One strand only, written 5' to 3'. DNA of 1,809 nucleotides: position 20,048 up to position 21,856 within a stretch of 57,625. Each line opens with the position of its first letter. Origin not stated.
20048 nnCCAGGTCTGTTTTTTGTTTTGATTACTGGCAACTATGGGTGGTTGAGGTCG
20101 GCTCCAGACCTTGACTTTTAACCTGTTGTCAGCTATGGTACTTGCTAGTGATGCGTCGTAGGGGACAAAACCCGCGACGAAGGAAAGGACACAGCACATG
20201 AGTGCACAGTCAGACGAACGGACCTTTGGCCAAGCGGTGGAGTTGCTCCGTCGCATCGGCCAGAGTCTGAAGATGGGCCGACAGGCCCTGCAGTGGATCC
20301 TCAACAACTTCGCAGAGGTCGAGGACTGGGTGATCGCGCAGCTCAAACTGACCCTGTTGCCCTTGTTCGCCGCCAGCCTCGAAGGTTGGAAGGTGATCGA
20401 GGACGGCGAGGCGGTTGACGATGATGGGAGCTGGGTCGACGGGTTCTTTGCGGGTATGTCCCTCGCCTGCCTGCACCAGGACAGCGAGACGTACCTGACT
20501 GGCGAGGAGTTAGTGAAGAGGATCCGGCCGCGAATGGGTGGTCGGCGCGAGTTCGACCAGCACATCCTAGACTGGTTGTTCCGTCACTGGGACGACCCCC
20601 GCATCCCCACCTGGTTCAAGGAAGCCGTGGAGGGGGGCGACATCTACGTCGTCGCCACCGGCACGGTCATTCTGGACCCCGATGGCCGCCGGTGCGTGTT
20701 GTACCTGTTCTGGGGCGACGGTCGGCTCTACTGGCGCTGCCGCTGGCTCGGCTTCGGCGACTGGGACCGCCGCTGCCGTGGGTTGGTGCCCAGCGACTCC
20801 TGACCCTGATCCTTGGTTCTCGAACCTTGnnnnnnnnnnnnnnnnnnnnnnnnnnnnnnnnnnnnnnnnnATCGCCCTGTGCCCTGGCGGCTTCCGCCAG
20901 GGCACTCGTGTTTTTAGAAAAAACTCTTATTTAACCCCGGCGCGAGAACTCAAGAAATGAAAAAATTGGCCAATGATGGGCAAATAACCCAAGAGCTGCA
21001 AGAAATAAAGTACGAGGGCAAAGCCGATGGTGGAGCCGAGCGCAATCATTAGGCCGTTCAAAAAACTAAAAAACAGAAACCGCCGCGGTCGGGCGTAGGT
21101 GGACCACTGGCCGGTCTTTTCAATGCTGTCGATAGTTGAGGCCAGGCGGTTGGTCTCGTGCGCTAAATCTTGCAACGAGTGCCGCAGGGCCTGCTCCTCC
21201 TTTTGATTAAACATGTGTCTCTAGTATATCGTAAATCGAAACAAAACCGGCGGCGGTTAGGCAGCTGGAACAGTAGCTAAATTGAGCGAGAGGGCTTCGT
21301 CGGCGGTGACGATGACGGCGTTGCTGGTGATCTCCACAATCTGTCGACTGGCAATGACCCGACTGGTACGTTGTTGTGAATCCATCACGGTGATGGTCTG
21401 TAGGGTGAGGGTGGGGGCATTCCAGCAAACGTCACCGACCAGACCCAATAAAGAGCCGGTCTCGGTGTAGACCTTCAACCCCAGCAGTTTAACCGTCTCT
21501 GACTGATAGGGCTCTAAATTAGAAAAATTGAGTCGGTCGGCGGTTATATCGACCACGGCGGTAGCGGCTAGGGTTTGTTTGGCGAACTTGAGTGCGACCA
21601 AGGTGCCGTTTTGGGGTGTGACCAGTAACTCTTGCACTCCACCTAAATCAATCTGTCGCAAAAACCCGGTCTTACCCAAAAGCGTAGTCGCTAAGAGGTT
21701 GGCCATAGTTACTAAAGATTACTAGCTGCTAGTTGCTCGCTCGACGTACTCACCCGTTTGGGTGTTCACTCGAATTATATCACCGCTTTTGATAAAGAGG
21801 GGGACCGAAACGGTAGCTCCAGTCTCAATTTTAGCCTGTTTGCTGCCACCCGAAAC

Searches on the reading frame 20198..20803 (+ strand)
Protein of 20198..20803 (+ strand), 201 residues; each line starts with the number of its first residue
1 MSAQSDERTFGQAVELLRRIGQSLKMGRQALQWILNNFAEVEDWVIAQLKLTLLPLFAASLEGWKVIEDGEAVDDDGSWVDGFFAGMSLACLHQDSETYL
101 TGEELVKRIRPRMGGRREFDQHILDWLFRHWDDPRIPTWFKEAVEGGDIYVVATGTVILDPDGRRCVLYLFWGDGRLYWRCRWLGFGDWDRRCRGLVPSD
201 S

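Call 14: search_protein_families(library=pfam, proteins=[window:20198-20803:+])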
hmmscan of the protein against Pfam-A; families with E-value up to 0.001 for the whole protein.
window:20198-20803:+ (201 aa): 0 families

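Call 58: search_protein_families(library=ncbifam, proteins=[window:20198-20803:+], max_evalue=0.001)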
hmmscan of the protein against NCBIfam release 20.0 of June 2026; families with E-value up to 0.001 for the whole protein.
window:20198-20803:+ (201 aa): 0 families

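Call 88: search_protein_representatives(protein=window:20198-20803:+)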
Query: 201 residues. Proteins with E-value up to 0.001 (for the whole library): 121; up to 1e-10: 11; up to 1e-30: 4. The best 121 are listed.
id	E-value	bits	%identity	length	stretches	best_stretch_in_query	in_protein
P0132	2.5e-136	468.8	100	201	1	1-201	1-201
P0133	1.2e-56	208.2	64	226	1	43-201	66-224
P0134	5.6e-40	153.7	48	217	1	46-200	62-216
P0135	1.7e-39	152.1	54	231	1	44-201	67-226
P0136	4.3e-26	108.3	40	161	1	50-187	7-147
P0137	1.2e-20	90.4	38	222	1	47-200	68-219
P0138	2.0e-16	76.6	39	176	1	50-199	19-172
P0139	3.8e-15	72.5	38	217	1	64-178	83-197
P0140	1.3e-14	70.7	41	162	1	60-171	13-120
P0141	5.3e-11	58.9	41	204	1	90-190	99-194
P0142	1.0e-10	58.0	40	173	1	87-193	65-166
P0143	1.3e-10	57.6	35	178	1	73-189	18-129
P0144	2.2e-10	56.9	35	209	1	62-185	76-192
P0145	2.3e-10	56.8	35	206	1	10-187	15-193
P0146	2.2e-09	53.7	28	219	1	27-199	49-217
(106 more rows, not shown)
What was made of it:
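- Tried and rejected: ORF201 does belong to a real but unnamed family, with 121 representative clusters (call 88).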

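Call 89: search_protein_families(library=phrogs, proteins=[window:20198-20803:+], max_evalue=0.001)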
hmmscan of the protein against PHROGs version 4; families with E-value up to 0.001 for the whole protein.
window:20198-20803:+ (201 aa): 0 families

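Call 90: search_protein_families(library=padloc, proteins=[window:20198-20803:+], max_evalue=0.001)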
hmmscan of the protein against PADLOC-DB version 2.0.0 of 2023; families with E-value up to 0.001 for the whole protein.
window:20198-20803:+ (201 aa): 0 families

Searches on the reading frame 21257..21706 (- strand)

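Call 56: search_protein_families(library=pfam, proteins=[window:21257-21706:-], max_evalue=0.001)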
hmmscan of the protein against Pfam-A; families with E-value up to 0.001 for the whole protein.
window:21257-21706:- (149 aa): 1 family
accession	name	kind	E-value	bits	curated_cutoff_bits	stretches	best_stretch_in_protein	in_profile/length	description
PF05239.21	PRC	-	1e-05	25.9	21.2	1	73-138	8-76/78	PRC-barrel domain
